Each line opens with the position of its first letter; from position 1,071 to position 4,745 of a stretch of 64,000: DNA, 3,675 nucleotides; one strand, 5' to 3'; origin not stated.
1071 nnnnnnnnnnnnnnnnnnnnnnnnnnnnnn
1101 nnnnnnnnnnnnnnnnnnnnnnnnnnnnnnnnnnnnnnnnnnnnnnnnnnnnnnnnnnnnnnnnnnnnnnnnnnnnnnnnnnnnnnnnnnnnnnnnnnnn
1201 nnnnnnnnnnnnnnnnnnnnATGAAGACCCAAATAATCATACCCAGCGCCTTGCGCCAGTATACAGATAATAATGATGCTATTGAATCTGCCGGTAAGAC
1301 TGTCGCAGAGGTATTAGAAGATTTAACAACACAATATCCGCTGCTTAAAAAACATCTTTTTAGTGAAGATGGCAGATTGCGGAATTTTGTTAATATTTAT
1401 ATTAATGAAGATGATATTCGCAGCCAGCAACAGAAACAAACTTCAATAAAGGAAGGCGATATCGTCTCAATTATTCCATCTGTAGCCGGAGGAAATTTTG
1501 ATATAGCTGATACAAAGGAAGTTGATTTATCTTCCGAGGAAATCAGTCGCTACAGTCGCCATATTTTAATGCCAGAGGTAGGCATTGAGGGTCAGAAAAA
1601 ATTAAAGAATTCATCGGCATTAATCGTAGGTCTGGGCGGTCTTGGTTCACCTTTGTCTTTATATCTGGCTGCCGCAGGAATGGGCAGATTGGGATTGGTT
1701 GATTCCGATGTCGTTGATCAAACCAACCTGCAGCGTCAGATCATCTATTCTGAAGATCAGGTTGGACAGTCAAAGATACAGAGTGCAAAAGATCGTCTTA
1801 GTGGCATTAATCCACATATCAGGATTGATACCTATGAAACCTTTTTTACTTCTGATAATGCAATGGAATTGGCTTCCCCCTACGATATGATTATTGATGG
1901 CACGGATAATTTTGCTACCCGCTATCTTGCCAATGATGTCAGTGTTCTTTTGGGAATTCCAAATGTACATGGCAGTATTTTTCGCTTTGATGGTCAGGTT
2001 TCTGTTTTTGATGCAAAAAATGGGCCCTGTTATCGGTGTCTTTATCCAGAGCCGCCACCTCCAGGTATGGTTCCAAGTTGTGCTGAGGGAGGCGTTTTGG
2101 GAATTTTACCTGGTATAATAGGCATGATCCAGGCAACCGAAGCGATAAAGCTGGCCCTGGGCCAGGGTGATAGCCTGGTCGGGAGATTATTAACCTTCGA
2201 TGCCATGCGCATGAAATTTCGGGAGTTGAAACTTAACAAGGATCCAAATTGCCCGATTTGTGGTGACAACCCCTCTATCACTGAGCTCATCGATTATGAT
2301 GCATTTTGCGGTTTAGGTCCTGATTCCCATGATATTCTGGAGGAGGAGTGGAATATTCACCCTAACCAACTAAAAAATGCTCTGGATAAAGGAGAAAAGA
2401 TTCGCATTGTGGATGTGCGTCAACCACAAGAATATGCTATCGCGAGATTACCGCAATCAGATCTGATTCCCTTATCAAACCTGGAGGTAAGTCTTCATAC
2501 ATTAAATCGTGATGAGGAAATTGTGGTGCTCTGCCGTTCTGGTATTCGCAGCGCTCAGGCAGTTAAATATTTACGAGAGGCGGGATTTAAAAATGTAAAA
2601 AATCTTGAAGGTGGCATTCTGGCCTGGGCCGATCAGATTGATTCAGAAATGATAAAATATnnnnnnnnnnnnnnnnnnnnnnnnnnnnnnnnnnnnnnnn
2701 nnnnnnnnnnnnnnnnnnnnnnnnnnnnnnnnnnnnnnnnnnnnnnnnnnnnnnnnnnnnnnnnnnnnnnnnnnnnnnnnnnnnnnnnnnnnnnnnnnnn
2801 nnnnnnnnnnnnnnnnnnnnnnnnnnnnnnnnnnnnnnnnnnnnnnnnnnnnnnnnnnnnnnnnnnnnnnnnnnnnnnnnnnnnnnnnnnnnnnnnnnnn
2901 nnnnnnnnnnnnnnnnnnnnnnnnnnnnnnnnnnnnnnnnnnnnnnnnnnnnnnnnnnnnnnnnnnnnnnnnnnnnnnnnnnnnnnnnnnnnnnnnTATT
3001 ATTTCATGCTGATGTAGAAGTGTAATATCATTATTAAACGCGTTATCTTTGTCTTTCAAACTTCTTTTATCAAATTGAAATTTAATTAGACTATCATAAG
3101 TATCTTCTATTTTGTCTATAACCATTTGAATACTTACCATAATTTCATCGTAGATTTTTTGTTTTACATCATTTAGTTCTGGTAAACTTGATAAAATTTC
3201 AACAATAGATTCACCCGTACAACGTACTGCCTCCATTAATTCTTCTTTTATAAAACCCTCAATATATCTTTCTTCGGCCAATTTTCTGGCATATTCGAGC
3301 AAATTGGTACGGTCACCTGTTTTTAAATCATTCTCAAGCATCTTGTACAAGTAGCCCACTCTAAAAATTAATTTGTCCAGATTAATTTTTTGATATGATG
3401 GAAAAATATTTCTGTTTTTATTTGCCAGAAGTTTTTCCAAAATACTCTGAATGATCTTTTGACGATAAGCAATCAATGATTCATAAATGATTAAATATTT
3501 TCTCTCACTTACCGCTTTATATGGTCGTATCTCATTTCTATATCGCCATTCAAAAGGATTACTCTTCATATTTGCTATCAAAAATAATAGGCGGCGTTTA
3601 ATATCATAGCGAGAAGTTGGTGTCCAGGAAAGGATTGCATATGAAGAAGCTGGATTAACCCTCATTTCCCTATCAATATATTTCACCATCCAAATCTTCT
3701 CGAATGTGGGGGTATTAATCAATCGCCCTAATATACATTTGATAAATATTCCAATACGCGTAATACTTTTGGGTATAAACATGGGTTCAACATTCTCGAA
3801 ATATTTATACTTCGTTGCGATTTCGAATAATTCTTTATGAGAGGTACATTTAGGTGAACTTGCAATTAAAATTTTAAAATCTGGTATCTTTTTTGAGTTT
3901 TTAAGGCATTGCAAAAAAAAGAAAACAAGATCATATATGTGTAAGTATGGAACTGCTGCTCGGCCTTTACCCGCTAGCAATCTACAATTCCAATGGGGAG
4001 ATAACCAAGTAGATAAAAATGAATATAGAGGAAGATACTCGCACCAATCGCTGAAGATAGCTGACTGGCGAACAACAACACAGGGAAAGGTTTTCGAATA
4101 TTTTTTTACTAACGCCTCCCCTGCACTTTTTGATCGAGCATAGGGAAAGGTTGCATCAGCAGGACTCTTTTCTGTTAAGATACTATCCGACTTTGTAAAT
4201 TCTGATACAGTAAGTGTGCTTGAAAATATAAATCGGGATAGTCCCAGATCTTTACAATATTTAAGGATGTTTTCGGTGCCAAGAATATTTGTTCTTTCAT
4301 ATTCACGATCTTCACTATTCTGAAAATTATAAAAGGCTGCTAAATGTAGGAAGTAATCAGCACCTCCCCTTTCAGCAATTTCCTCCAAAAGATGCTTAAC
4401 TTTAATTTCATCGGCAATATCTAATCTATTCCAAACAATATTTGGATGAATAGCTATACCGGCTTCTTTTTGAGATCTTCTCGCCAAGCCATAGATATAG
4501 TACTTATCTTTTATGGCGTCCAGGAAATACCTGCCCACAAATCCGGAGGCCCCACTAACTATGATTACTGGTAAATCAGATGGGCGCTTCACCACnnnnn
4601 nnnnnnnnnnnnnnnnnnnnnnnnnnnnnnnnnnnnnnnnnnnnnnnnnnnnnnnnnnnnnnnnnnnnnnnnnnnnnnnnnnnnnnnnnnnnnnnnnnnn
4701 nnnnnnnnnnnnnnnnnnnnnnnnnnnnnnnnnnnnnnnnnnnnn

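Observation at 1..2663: CysM - JAMM protease - (CysO fused to MoeZ): sulfur-carrier-protein cysteine biosynthesis with the carrier covalently fused to its own E1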

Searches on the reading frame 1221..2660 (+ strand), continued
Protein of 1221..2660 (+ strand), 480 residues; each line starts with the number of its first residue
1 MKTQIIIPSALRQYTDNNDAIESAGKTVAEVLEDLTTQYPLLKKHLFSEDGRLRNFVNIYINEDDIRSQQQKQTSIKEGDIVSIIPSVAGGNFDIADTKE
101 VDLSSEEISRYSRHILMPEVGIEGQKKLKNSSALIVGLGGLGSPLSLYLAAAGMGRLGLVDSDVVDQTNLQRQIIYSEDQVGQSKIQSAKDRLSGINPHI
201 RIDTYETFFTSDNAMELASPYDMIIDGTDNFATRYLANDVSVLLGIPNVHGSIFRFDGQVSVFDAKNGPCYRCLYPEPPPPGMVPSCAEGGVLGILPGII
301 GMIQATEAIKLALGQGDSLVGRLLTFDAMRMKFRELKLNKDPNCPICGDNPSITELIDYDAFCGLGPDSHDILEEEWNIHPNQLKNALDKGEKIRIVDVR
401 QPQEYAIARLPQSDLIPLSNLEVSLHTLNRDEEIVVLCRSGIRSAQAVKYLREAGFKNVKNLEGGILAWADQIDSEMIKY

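Call 46: predict_structure(alignment_id=A3)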
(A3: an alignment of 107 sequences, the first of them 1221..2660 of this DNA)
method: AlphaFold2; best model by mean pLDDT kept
length: 480 residues; sequences in the alignment: 107
mean_pLDDT: 86.5   pTM: 0.81
mean pLDDT of the five models: 86.5, 85.2, 82.7, 81.0, 80.9
residues with pLDDT >= 90: 262; 70-90: 164; 50-70: 33; < 50: 21
segments of 3 or more residues with pLDDT < 50: 90-99, 286-290, 367-371
pLDDT, mean of each block of 10 residues (from residue 1): 85 88 90 94 89 88 88 89 73 45 85 80 91 92 93 96 74 73 91 95 95 97 90 91 97 86 96 84 51 73 96 93 93 95 95 87 56 77 95 94 87 90 88 92 87 92 92 86
secondary structure, 60 per line:
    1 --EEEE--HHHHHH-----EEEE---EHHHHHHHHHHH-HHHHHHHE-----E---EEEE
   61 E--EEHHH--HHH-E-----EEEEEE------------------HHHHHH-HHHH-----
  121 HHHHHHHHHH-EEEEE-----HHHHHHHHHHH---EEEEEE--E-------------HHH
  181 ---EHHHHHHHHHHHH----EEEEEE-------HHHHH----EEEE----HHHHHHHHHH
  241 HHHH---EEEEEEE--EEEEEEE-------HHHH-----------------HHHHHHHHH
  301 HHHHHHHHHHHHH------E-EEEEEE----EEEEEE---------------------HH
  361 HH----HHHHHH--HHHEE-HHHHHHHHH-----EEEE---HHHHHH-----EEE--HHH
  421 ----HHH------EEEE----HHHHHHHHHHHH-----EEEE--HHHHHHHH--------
elements in order: E3-6 H9-14 E20-23 H28-38 H40-46 E57-61 E81-86 H105-110 H112-115 H121-130 E132-136 H142-152 E156-161 H185-196 E201-206 H214-218 E223-226 H231-244 E248-254 E257-263 H271-274 H292-313 E322-327 E332-337 H359-362 H367-372 H381-389 E395-398 H402-407 E413-415 E434-437 H442-453 E459-462 H465-472
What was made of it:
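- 1221..2663 (+): Fusion gene, 480 aa: CysO-like ubiquitin-fold sulfur carrier, linker, MoeZ/MoeB-type E1 adenylyltransferase, rhodanese. AlphaFold2 model with mean pLDDT 86.5 and pTM 0.81 (call 46).
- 1221..1493 (+): CysO-like beta-grasp domain, aa 1-91, ending PSVAGG. The G90-G91 codons are at 1488..1493. Modelled beta-grasp with pLDDT 85-94 (call 46).
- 1494..1529 (+): Inter-domain linker, aa 92 to about 103. The predicted JAB cleavage site lies at its N-terminal edge (G91|N92). pLDDT below 50 for residues 90-99 and no secondary structure across 87-104 (call 46).
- On CysO/CysM/Mec+/MoeZ-type sulfur-carrier-protein cysteine biosynthesis: Confident AlphaFold2 beta-grasp (call 46).
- AlphaFold2 gives pLDDT below 50 for residues 90-99, between two confident domains (call 46).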

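Call 55: fold_search(model_id=the predicted structure, library=pdb)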
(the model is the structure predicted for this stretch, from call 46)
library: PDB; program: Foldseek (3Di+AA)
matches with E <= 10: 1744; with E <= 0.001: 338
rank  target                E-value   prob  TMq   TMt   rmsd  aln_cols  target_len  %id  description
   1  6yub_A                6.6e-35  1.00  0.47  0.53  18.7       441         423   30  Crystal structure of Uba4 from Chaetomium thermophilum (released 2020-07-22)
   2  1jw9_B                1.7e-26  1.00  0.48  0.95   1.7       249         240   42  Structure of the Native MoeB-MoaD Protein Complex (released 2001-11-21)
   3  1zud_3                1.9e-26  1.00  0.47  0.93   2.0       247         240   37  Structure of ThiS-ThiF protein complex (released 2006-01-31)
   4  1zkm_C                3.7e-26  1.00  0.48  0.93   2.1       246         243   38  Structural Analysis of Escherichia Coli ThiF (released 2005-06-14)
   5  1zfn_D                9.1e-26  1.00  0.47  0.95   1.5       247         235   38  Structural Analysis of Escherichia coli ThiF (released 2005-06-14)
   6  1zkm_D                1.6e-25  1.00  0.47  0.94   1.6       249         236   37  Structural Analysis of Escherichia Coli ThiF (released 2005-06-14)
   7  1zud_1                2.4e-25  1.00  0.47  0.95   2.1       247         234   38  Structure of ThiS-ThiF protein complex (released 2006-01-31)
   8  1zkm_B                5.3e-24  1.00  0.47  0.95   1.5       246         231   37  Structural Analysis of Escherichia Coli ThiF (released 2005-06-14)
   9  1zfn_A                6.3e-24  1.00  0.48  0.92   2.2       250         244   38  Structural Analysis of Escherichia coli ThiF (released 2005-06-14)
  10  1zfn_B                7.6e-24  1.00  0.47  0.95   1.5       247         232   37  Structural Analysis of Escherichia coli ThiF (released 2005-06-14)
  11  6yub_B                2.3e-23  1.00  0.47  0.76   3.6       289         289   36  Crystal structure of Uba4 from Chaetomium thermophilum (released 2020-07-22)
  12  1jwa_B                6.3e-23  1.00  0.44  0.95   3.0       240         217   39  Structure of the ATP-bound MoeB-MoaD Protein Complex (released 2001-11-21)
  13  6yuc_D                9.1e-22  1.00  0.46  0.76   3.6       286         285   36  Crystal structure of Uba4-Urm1 from Chaetomium thermophilum (released 2020-07-22)
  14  6z6s_DDD              9.1e-22  1.00  0.46  0.76   3.6       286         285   36  Crystal structure of Uba4-Urm1 from Chaetomium thermophilum (released 2020-07-22)
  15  5ff5_A                1.1e-18  1.00  0.41  0.59   6.8       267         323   24  Crystal Structure of SeMet PaaA (released 2016-04-27)
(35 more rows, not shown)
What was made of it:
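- On CysO/CysM/Mec+/MoeZ-type sulfur-carrier-protein cysteine biosynthesis: Fold match to MoeB and Uba4 (call 55).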

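Call 62: search_protein_families(library=ncbifam, proteins=[L081:2979-3944:+, L081:3937-4380:+], max_evalue=1e-10)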
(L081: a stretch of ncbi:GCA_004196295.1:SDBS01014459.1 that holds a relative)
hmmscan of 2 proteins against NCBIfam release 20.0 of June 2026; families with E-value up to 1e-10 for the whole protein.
L081:2979-3944:+ (322 aa): 26 families (the best 25 are shown)
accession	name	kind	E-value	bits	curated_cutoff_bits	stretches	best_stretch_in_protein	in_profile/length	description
TIGR01138.1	cysM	equivalog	9.5e-101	337.1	394.2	1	23-311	2-286/290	cysteine synthase B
TIGR01136.1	cysKM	subfamily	1.2e-98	330.2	344.15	1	23-313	1-297/299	cysteine synthase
NF008735.0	PRK11761.1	equivalog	1.2e-86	290.7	413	1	21-312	4-291/296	cysteine synthase CysM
TIGR01139.1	cysK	equivalog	2.3e-82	276.6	350.95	1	23-313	1-296/298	cysteine synthase A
NF007989.0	PRK10717.1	equivalog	3.7e-74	249.8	387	1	20-317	5-320/334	cysteine synthase A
TIGR01137.1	cysta_beta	equivalog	1.6e-72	244.6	510.25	1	21-312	3-308/457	cystathionine beta-synthase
NF053679.1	CysteaSynCapA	equivalog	9e-56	189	600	1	20-314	7-319/329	cysteate synthase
TIGR03945.1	PLP_SbnA_fam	equivalog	1.6e-55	188.3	349.95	1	23-312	1-297/304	2,3-diaminopropionate biosynthesis protein SbnA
NF005292.0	PRK06815.1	equivalog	1e-21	77.3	371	1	14-223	6-205/320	threonine/serine dehydratase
NF006094.0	PRK08246.1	subfamily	2.7e-17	63.1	331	1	11-223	5-201/310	serine/threonine dehydratase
NF006389.0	PRK08638.1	equivalog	1.1e-16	60.7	453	1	6-271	4-258/333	bifunctional threonine ammonia-lyase/L-serine ammonia-lyase TdcB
NF005147.0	PRK06608.1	equivalog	4.1e-16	58.7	380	1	10-168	5-154/339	serine/threonine dehydratase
NF004170.0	PRK05638.1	equivalog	1.5e-14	53.5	421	1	19-153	56-181/442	threonine synthase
NF006390.0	PRK08639.1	equivalog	9.3e-14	51.2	421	1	8-224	4-214/418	threonine ammonia-lyase IlvA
NF045641.2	BHydaspDhtseBhcB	equivalog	1.4e-13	50.7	550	1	14-223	5-204/312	beta-hydroxyaspartate dehydratase BhcB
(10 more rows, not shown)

L081:3937-4380:+ (148 aa): 1 family
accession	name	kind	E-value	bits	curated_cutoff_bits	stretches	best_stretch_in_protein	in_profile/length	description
NF041370.1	desamp_Halo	equivalog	2.9e-22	79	130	1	12-130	10-125/133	desampylase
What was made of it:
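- On CysO/CysM/Mec+/MoeZ-type sulfur-carrier-protein cysteine biosynthesis: However, the intact orthologue scores 337 bits against the 394-bit equivalog cutoff (call 62).
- The CysM orthologue scores below NCBIfam's cysM equivalog cutoff (337 against 394 bits, call 62).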

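Call 63: search_protein_families(library=padloc, proteins=[window:1221-2660:+, L081:2979-3944:+], max_evalue=0.001)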
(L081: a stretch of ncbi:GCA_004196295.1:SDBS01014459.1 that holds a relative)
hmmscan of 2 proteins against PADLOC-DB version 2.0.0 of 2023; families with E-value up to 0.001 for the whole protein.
window:1221-2660:+ (480 aa): 33 families (the best 25 are shown)
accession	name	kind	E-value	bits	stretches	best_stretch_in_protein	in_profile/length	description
PDLC00855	E1-E2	-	8.1e-17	59.5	1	125-254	297-432/579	E1-E2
PDLC00848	E1-E2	-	1.8e-15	54.3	1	125-228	369-473/607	E1-E2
PDLC00847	E1-E2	-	6.1e-15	52.6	1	126-255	282-411/523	E1-E2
PDLC00837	E1-E2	-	6.3e-15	52.9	1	98-278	295-483/593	E1-E2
PDLC00836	E1-E2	-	2.3e-14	50.9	1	125-233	336-446/602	E1-E2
PDLC00844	E1-E2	-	3.6e-14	50.3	1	125-253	271-400/489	E1-E2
PDLC00839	E1-E2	-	6.4e-14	49.1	1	125-230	365-471/602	E1-E2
PDLC00829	E1-E2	-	7.1e-14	49.7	1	126-249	167-291/426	E1-E2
PDLC00857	E1-E2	-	8.2e-14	49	1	128-232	344-445/589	E1-E2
PDLC00843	E1-E2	-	3e-13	47.2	1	101-226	291-413/575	E1-E2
PDLC00856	E1-E2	-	4.6e-13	46.5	1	127-240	319-432/573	E1-E2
PDLC00832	E1-E2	-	6.6e-13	45.7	1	124-225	332-434/588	E1-E2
PDLC00851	E1-E2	-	1.7e-11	41.7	1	125-209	235-318/491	E1-E2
PDLC00849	E1-E2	-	2.2e-11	41.1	1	124-211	327-413/582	E1-E2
PDLC00826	E1-E2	-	5e-11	40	1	124-275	328-484/576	E1-E2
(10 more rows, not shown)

L081:2979-3944:+ (322 aa): 0 families

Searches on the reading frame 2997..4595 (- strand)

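Call 7: search_protein_families(library=pfam, proteins=[window:2997-4595:-], max_evalue=0.01)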
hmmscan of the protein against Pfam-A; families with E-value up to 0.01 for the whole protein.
window:2997-4595:- (533 aa): 7 families
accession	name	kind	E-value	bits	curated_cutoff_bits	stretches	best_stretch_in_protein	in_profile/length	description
PF01370.27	Epimerase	-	1.7e-25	90.3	20.9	1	11-238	1-232/240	NAD dependent epimerase/dehydratase family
PF16363.11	GDP_Man_Dehyd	-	1.6e-16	61.2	27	1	13-175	2-176/332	GDP-mannose 4,6 dehydratase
PF07993.18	NAD_binding_4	-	3.3e-14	53.1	20.1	1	79-182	89-209/258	Male sterility protein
PF01073.25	3Beta_HSD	-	5.2e-11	42.5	22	1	12-166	1-160/280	3-beta hydroxysteroid dehydrogenase/isomerase family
PF04321.23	RmlD_sub_bind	-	6.2e-11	42.3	27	1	11-183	3-154/287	RmlD substrate binding domain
PF13460.12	NAD_binding_10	-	2.4e-06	28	27.2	1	15-165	1-133/184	NAD(P)H-binding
PF02719.21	Polysacc_synt_2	-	4.1e-05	23.3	20.2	1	11-127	1-128/293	Polysaccharide biosynthesis protein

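Call 8: search_protein_families(library=ncbifam, proteins=[window:2997-4595:-], max_evalue=0.01)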
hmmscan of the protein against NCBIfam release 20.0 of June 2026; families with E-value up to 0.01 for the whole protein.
window:2997-4595:- (533 aa): 19 families
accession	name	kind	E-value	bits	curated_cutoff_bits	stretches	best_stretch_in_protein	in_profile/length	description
TIGR01179.1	galE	equivalog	3.2e-15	55.8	262.3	1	11-176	2-172/332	UDP-glucose 4-epimerase GalE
TIGR01746.1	Thioester-redct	subfamily_domain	5.5e-15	55.5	213.35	1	11-182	2-197/371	thioester reductase domain-containing protein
TIGR04180.1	EDH_00030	hypoth_equivalog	1e-12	47.7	475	1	11-176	1-171/297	NAD-dependent 4,6-dehydratase LegB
TIGR03466.1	HpnA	hypoth_equivalog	2e-11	43.4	367.65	1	11-176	3-166/327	hopanoid-associated sugar epimerase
TIGR01181.1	dTDP_gluc_dehyt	equivalog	8.6e-11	41.5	365.1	1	11-171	2-170/321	dTDP-glucose 4,6-dehydratase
NF042423.1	oxyalk_red_Shew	equivalog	5.3e-10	38.9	580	1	10-177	10-171/331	2-alkyl-3-oxoalkanoate reductase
NF005539.0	PRK07201.1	equivalog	1.9e-08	33.6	549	1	12-177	4-174/657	SDR family oxidoreductase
TIGR01214.1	rmlD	equivalog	6.5e-08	32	224.05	1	11-183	2-153/285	dTDP-4-dehydrorhamnose reductase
NF042422.1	oxyalk_red_OleD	equivalog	1.1e-07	31.6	580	1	11-163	3-150/329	2-alkyl-3-oxoalkanoate reductase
TIGR01777.1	yfcH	hypoth_equivalog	9.4e-06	25.4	207.35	1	11-259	1-236/292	TIGR01777 family oxidoreductase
NF052578.1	StrlDmthSdmBMthl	equivalog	1.6e-05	24.8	600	1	59-184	51-173/328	sterol demethylase protein SdmB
NF043036.1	ErythonDh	equivalog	1.7e-05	24.2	325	1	11-168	3-165/321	D-erythronate dehydrogenase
NF041293.1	G6PDh_Azf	equivalog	8e-05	22.2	400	1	11-133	5-122/252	NAD-dependent glucose-6-phosphate dehydrogenase Azf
TIGR02197.1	heptose_epim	equivalog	0.0001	21.6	274.6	1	11-163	1-149/316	ADP-glyceromanno-heptose 6-epimerase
TIGR02622.1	CDP_4_6_dhtase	equivalog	0.0002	20.6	278.45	1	11-171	7-173/352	CDP-glucose 4,6-dehydratase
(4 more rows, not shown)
